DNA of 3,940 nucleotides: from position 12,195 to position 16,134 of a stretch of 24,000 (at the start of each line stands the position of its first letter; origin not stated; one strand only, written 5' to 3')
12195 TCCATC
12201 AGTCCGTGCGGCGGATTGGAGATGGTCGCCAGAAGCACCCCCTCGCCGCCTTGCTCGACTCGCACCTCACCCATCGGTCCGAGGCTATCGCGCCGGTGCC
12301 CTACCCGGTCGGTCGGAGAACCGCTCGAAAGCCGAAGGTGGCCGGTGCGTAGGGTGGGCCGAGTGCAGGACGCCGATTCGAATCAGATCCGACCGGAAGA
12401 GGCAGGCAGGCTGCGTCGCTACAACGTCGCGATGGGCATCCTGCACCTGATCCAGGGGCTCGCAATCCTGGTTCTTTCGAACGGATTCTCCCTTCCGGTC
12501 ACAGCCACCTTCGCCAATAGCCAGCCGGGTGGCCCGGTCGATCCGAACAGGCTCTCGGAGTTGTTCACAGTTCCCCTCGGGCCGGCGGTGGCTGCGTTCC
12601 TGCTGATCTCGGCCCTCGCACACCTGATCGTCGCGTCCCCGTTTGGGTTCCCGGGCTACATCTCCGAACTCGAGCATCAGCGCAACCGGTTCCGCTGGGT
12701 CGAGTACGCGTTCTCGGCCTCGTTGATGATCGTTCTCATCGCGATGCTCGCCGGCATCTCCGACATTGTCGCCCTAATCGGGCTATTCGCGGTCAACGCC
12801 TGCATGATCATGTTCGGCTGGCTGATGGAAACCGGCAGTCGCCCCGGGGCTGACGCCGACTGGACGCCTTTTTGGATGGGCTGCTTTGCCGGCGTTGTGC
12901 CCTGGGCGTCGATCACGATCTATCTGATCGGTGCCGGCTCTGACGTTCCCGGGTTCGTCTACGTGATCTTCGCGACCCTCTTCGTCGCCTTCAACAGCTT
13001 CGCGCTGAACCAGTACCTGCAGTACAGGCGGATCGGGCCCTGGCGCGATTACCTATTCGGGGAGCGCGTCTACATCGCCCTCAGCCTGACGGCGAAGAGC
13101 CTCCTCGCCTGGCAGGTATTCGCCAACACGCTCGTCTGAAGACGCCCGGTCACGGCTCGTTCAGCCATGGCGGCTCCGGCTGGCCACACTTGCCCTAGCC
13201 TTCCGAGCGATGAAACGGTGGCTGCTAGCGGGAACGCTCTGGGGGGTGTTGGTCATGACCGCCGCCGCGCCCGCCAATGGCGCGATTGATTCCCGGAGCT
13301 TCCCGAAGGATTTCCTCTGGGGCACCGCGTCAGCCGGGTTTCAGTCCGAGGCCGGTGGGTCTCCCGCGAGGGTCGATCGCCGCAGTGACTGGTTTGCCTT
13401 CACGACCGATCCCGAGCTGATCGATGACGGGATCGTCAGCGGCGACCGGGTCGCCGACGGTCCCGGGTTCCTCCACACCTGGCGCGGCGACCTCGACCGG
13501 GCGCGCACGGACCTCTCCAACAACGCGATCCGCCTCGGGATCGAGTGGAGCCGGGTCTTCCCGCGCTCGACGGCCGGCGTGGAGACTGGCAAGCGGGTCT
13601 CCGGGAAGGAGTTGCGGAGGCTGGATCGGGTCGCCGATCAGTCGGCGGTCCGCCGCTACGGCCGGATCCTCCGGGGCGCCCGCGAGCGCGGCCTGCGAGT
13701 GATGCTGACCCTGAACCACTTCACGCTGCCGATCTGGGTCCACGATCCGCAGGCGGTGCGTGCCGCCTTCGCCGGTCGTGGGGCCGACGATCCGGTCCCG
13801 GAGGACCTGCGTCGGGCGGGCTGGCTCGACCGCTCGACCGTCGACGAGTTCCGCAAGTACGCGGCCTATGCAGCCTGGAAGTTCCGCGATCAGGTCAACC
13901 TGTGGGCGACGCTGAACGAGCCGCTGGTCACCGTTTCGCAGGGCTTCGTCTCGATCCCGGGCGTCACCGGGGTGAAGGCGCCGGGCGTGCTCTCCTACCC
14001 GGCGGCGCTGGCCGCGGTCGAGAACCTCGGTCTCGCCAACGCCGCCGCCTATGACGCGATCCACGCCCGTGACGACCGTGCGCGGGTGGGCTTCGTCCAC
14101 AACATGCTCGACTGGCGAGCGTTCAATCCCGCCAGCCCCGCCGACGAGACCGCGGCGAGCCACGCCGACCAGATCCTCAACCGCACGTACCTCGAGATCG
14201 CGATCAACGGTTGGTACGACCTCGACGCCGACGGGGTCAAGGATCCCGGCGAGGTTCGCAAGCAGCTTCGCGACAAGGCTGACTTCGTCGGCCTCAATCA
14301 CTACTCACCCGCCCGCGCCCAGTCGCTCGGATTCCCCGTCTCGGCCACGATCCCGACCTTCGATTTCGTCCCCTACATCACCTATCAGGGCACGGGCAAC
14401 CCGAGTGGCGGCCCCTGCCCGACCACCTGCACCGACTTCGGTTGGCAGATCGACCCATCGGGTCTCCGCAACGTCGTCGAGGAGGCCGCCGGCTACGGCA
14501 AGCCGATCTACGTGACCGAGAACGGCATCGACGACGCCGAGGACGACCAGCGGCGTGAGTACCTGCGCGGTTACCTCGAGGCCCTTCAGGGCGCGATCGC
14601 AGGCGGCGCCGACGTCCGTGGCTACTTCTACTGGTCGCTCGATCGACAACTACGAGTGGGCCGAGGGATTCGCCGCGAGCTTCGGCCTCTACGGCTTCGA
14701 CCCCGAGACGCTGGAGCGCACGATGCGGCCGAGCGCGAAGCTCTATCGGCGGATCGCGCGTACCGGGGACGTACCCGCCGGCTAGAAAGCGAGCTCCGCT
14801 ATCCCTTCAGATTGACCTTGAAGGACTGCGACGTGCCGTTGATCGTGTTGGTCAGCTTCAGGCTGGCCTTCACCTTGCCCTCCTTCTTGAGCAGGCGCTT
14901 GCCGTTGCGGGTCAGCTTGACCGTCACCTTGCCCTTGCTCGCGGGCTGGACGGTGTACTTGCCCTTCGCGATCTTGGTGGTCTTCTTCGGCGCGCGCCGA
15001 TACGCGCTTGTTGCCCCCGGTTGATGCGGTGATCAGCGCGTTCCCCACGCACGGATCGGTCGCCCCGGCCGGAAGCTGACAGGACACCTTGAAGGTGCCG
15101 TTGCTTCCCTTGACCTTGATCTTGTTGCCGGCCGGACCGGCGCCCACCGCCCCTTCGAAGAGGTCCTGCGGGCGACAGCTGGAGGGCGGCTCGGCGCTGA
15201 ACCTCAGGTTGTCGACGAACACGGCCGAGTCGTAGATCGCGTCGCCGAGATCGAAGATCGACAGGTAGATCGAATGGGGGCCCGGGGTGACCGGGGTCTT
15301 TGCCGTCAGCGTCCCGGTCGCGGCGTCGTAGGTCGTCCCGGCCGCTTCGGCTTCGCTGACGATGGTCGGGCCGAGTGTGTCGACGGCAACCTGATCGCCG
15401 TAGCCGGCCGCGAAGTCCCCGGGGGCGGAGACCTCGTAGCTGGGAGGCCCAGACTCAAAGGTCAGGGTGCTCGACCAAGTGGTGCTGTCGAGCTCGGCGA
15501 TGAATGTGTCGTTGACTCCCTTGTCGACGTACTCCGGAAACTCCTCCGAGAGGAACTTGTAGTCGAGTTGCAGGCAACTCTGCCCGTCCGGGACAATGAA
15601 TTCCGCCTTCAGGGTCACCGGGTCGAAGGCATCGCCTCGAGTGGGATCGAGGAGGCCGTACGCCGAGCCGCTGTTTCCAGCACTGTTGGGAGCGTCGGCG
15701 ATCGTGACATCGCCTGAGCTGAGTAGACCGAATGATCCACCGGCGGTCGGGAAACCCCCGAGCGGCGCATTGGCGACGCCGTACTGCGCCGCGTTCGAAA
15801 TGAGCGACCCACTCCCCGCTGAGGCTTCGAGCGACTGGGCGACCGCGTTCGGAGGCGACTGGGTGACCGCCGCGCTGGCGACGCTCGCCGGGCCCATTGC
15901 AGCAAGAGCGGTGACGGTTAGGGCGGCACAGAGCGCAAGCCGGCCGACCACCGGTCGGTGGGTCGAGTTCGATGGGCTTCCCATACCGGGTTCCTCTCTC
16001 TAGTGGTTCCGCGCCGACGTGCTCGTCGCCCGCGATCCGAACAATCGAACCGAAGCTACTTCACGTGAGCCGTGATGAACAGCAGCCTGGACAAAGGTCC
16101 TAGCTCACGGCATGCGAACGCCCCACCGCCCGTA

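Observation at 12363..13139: Intact heliorhodopsin gene with all signature residues conserved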

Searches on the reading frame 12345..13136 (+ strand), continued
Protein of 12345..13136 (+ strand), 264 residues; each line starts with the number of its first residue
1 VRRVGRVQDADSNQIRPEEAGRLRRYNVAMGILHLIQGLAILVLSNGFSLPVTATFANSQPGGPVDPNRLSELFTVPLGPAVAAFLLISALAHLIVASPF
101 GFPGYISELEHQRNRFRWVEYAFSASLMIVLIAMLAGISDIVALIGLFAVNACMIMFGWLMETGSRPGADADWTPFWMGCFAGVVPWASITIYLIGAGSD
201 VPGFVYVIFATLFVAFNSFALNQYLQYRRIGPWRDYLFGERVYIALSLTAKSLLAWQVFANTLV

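Call 38: search_protein_families(library=pfam, alignment_id=A3, max_evalue=0.00001)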
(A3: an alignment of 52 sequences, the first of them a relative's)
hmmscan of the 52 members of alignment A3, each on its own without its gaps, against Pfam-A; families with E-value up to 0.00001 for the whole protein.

A. member 1, L001:6121-6816:- (232 aa): 1 family
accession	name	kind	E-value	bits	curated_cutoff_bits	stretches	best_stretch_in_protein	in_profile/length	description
PF00507.24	Oxidored_q4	-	3.8e-29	101.2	23.3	1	146-231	14-99/99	NADH-ubiquinone/plastoquinone oxidoreductase, chain 3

B. families by the number of members that match (of 52 scanned): 43 families (the first 25 are shown)
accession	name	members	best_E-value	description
PF02254.24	TrkA_N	5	2.3e-14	TrkA-N domain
PF22614.2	Slo-like_RCK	5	1.4e-13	Calcium-activated potassium channel slowpoke-like RCK domain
PF04234.18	CopC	4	6.8e-20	CopC domain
PF03493.23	BK_channel_a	4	3.5e-06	Calcium-activated BK potassium channel alpha subunit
PF03741.22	TerC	2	6.5e-54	Integral membrane protein TerC family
PF00282.25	Pyridoxal_deC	2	4.2e-48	Pyridoxal-dependent decarboxylase conserved domain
PF14344.12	DUF4397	2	6e-47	Domain of unknown function (DUF4397)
PF00106.31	adh_short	2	1.4e-37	short chain dehydrogenase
PF13561.12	adh_short_C2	2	1.6e-26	Enoyl-(Acyl carrier protein) reductase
PF00696.33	AA_kinase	2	3e-22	Amino acid kinase family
PF08659.16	KR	2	1.1e-12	KR domain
PF02353.26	CMAS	1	2.4e-84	Mycolic acid cyclopropane synthetase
PF05787.19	PhoX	1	6.1e-69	Alkaline phosphatase PhoX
PF02129.25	Peptidase_S15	1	4e-57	X-Pro dipeptidyl-peptidase (S15 family)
PF08530.16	PepX_C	1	3.4e-42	X-Pro dipeptidyl-peptidase C-terminal non-catalytic domain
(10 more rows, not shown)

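Call 46: find_encoding_contigs(protein=P0004, flank=5000, max_places=3)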
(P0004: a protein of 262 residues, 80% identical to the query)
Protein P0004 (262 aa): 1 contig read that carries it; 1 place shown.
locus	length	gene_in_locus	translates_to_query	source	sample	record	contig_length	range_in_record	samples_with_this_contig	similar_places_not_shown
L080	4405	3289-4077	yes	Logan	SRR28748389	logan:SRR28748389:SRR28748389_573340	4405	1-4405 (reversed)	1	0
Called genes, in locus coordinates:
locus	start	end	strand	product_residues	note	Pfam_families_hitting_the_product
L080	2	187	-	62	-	?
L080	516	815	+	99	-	PF02416:TatA_B_E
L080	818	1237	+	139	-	PF01894:YjbQ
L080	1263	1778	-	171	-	PF01050:MannoseP_isomer (weak), PF02311:AraC_binding, PF07883:Cupin_2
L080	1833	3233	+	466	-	PF01565:FAD_binding_4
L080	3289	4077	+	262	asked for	PF18761:Heliorhodopsin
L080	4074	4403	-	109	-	?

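Call 47: find_encoding_contigs(protein=P0003, flank=5000, max_places=3)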
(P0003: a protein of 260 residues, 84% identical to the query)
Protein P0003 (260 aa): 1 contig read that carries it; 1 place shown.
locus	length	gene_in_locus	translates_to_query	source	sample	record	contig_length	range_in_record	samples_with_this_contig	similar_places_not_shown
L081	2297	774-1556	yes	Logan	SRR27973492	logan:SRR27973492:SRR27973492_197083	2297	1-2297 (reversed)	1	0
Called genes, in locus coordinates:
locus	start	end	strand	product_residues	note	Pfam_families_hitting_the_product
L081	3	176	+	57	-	?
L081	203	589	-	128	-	PF12973:Cupin_7 (weak), PF01050:MannoseP_isomer (weak), PF02311:AraC_binding, PF07883:Cupin_2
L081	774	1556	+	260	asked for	PF18761:Heliorhodopsin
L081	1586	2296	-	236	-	?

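Call 51: search_protein_families(library=ncbifam, proteins=[window:12363-13136:+], max_evalue=0.001)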
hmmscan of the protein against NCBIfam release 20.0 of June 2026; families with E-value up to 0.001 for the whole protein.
window:12363-13136:+ (258 aa): 1 family
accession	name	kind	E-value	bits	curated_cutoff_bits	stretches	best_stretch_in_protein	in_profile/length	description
NF038020.1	HeR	equivalog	9.9e-98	326.5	100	1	17-257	1-244/244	heliorhodopsin HeR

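Call 59: fold_search(model_id=the predicted structure, library=pdb)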
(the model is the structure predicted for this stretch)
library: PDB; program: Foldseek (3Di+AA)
matches with E <= 10: 752; with E <= 0.001: 31
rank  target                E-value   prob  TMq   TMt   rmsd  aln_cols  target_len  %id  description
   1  6su3_A                4.2e-21  1.00  0.92  0.92   1.7       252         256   50  Crystal structure of the 48C12 heliorhodopsin in the violet form at pH 8.8 (released 2019-12-11)
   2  6su4_A                4.3e-20  1.00  0.91  0.92   1.8       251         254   50  Crystal structure of the 48C12 heliorhodopsin in the blue form at pH 4.3 (released 2019-12-11)
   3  9ljj_A                5.2e-20  1.00  0.90  0.92   1.9       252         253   51  cryo-EM structure of a nanobody bound heliorhodopsin (released 2025-02-12)
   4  6su3_X                1.7e-19  1.00  0.89  0.90   1.7       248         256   52  Crystal structure of the 48C12 heliorhodopsin in the violet form at pH 8.8 (released 2019-12-11)
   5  6su4_X                2.3e-19  1.00  0.89  0.90   1.7       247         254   51  Crystal structure of the 48C12 heliorhodopsin in the blue form at pH 4.3 (released 2019-12-11)
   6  6uh3_B                1.1e-18  1.00  0.89  0.93   1.7       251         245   50  Crystal structure of bacterial heliorhodopsin 48C12 (released 2019-12-04)
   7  7u55                  2.0e-18  1.00  0.87  0.91   2.0       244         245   46  Crystal structure of Thermoplasmatales archaeon heliorhodopsin at pH 4.5 (released 2022-09-07)
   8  7clj                  2.1e-18  1.00  0.86  0.89   2.6       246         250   45  Crystal structure of Thermoplasmatales archaeon heliorhodopsin E108D mutant (released 2020-09-02)
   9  6is6                  2.4e-18  1.00  0.88  0.90   2.2       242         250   46  Crystal structure of Thermoplasmatales archaeon heliorhodopsin (released 2019-09-25)
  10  6uh3_A                3.2e-18  1.00  0.89  0.94   1.8       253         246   49  Crystal structure of bacterial heliorhodopsin 48C12 (released 2019-12-04)
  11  7bmh_A                1.1e-04  1.00  0.63  0.66   6.6       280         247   12  Crystal structure of a light-driven proton pump LR (Mac) from Leptosphaeria maculans (released 2021-07-07)
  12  4hyj_B                1.3e-04  1.00  0.62  0.71   5.0       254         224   15  Crystal structure of Exiguobacterium sibiricum rhodopsin (released 2013-07-17)
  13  4hyj_A                1.3e-04  1.00  0.61  0.66   5.6       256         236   14  Crystal structure of Exiguobacterium sibiricum rhodopsin (released 2013-07-17)
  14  4qid_B                3.3e-04  1.00  0.56  0.63   5.8       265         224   13  Crystal structure of Haloquadratum walsbyi bacteriorhodopsin (released 2015-07-29)
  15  5jsi_A                4.0e-04  1.00  0.56  0.65   4.9       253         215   15  Structure of membrane protein (released 2017-05-31)
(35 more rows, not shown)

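Call 65: find_encoding_contigs(protein=window:12363-13136:+, flank=10000, max_places=3)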
Protein seq(258 aa) (258 aa): no gene with exactly this product is on record in the collection.

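Call 66: find_encoding_contigs(protein=window:12345-13136:+, flank=10000, max_places=3)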
Protein seq(264 aa) (264 aa): no gene with exactly this product is on record in the collection.

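Call 67: find_encoding_contigs(protein=P0002, flank=3000, max_places=2)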
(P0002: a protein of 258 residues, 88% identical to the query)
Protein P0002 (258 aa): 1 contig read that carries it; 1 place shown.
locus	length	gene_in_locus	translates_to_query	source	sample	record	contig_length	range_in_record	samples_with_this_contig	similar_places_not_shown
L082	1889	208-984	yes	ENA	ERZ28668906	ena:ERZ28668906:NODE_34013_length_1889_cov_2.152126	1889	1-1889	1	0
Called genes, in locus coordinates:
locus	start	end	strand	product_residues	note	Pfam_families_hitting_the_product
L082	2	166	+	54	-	?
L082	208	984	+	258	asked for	PF18761:Heliorhodopsin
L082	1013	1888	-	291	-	?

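Call 68: find_encoding_contigs(protein=P0001, flank=3000, max_places=2)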
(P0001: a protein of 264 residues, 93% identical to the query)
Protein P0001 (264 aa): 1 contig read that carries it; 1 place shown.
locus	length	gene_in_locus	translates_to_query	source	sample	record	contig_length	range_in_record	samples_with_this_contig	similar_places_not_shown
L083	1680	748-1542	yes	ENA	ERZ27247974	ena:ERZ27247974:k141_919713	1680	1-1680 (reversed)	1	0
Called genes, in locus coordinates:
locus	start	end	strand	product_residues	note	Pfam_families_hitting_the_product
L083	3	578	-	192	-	?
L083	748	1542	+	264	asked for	PF18761:Heliorhodopsin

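Call 71: search_solved_structures(query=window:12363-13136:+, max_evalue=1e-30, show_alignments=5)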
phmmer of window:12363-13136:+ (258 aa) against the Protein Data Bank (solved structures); distinct sequences matched with E-value up to 1e-30: 6.
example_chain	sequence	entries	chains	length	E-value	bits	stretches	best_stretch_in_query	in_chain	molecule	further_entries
9ljj_A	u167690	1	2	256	2.5e-74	253.2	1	13-258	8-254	Heliorhodopsin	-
6su3_X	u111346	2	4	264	2.8e-74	253.1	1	13-258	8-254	48C12 heliorhodopsin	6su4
6uh3_A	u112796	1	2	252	3.7e-74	252.7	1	13-258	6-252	Heliorhodopsin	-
6is6_A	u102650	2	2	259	2.1e-64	220.7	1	16-257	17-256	heliorhodopsin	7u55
7clj_A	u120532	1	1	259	5.2e-64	219.4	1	16-257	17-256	heliorhodopsin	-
9vfc_A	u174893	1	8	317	7.9e-43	150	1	17-255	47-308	heliorhodopsin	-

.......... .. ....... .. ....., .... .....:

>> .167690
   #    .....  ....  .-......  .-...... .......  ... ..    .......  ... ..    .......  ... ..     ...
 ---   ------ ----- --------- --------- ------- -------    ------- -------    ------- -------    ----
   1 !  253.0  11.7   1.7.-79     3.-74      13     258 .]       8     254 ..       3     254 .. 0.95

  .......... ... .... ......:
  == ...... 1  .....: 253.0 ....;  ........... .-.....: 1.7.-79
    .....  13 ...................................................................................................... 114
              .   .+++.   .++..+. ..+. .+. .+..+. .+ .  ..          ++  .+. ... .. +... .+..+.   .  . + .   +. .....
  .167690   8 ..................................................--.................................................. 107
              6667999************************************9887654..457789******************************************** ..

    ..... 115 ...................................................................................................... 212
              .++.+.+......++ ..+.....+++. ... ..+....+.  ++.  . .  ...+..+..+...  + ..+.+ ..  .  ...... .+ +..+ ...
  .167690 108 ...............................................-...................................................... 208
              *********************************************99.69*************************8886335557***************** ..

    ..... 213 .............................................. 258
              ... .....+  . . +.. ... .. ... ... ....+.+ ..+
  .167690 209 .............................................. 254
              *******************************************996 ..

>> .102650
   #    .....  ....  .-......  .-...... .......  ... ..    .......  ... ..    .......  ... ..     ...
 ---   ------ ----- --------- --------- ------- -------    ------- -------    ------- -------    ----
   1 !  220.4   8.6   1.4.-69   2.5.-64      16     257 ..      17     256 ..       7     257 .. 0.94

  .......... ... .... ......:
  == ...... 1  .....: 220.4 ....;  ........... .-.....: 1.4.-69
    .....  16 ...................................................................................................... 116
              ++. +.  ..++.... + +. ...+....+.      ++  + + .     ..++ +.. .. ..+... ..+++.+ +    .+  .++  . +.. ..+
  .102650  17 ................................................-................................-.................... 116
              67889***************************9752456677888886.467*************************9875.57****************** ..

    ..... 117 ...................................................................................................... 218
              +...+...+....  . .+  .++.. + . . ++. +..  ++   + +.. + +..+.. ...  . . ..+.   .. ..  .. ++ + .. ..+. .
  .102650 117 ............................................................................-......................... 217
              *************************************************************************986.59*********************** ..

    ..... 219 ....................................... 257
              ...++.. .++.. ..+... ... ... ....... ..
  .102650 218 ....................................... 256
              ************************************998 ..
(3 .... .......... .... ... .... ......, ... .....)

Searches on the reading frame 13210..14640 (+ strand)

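Call 51: search_protein_families(library=ncbifam, proteins=[window:13210-14640:+], max_evalue=0.001)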
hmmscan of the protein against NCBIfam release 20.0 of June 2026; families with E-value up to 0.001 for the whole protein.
window:13210-14640:+ (477 aa): 8 families
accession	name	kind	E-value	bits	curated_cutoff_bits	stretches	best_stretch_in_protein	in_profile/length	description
NF041004.1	Beta_gal_BgaS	equivalog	4.1e-87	292.7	475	1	30-477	2-424/479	beta-galactosidase BgaS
TIGR03356.1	BGL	equivalog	4.6e-53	180.6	478.5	3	199-371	122-294/427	GH1 family beta-glucosidase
NF010036.0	PRK13511.1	subfamily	1.6e-35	122.6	610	2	197-477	120-424/469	6-phospho-beta-galactosidase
TIGR01233.1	lacG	equivalog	2.2e-28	99.4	561.2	2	196-477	118-427/472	6-phospho-beta-galactosidase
NF007356.0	PRK09852.1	subfamily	7.6e-14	51.2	623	1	203-476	146-420/474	6-phospho-beta-glucosidase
NF007158.0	PRK09593.1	subfamily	1.1e-12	47.4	639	1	204-475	149-423/478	6-phospho-beta-glucosidase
NF011589.0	PRK15014.1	subfamily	1.8e-12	47.3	686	1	406-476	343-424/477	6-phospho-beta-glucosidase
NF007154.0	PRK09589.1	subfamily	6.7e-12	44.9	624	1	406-476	342-423/476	6-phospho-beta-glucosidase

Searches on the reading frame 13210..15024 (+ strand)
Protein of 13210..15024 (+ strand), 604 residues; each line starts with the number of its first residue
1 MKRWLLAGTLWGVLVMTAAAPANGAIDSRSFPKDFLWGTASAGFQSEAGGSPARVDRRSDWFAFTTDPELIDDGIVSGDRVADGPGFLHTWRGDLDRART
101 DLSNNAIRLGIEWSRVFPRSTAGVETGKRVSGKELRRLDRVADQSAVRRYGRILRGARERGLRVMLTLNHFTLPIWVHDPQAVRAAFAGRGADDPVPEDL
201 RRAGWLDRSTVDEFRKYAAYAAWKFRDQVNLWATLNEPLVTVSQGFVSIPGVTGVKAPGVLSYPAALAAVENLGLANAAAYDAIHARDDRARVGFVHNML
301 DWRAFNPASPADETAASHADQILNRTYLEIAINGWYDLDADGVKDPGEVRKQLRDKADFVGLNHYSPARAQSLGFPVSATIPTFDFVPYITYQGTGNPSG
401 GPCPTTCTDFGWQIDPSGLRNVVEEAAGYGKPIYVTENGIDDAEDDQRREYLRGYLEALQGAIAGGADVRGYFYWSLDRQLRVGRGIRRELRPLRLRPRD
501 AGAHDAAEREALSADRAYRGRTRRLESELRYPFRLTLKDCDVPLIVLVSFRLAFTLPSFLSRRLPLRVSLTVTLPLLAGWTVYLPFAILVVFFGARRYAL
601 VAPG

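Call 8: search_protein_families(library=pfam, proteins=[window:13210-15024:+], max_evalue=0.001)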
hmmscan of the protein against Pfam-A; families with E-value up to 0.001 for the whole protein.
window:13210-15024:+ (604 aa): 1 family
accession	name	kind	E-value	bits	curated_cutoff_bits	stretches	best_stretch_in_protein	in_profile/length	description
PF00232.24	Glyco_hydro_1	-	1.6e-53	182.2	22.6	2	199-477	126-408/453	Glycosyl hydrolase family 1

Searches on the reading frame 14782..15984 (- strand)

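Call 8: search_protein_families(library=pfam, proteins=[window:14782-15984:-], max_evalue=0.001)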
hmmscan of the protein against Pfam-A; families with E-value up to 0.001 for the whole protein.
window:14782-15984:- (400 aa): 0 families

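Call 51: search_protein_families(library=ncbifam, proteins=[window:14782-15984:-], max_evalue=0.001)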
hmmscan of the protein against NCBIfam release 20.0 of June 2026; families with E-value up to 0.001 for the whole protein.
window:14782-15984:- (400 aa): 1 family
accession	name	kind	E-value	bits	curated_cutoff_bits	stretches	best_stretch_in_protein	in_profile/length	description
NF038133.1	choice_anch_L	domain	1.2e-16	60.9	27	1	87-258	44-215/219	choice-of-anchor L domain-containing protein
